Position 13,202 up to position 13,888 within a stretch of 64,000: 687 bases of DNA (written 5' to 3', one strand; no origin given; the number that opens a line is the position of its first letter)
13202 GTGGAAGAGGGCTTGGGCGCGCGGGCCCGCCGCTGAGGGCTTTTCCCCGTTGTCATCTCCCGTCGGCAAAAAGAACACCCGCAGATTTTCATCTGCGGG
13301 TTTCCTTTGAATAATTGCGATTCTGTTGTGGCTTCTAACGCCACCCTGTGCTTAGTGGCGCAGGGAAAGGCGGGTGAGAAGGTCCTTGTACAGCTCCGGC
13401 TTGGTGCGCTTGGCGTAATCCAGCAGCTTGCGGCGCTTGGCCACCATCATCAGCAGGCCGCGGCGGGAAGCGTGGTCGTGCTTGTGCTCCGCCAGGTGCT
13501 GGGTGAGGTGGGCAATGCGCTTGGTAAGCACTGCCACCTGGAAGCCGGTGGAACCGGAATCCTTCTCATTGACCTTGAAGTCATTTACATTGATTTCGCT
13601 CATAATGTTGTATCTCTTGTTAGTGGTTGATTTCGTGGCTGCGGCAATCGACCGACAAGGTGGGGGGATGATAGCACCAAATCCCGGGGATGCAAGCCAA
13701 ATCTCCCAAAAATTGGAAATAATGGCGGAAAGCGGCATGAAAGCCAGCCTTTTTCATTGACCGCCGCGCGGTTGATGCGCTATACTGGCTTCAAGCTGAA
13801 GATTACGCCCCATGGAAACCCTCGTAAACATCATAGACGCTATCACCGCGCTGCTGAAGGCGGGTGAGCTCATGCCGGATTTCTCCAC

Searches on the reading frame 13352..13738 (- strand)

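Call 41: search_protein_families(library=pfam, proteins=[window:13352-13738:-], max_evalue=0.0001)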
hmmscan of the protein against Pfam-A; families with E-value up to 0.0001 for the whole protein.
window:13352-13738:- (128 aa): 1 family
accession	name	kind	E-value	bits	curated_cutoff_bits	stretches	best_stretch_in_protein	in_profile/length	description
PF00312.27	Ribosomal_S15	-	1.2e-29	102.8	31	1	48-127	3-81/81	Ribosomal protein S15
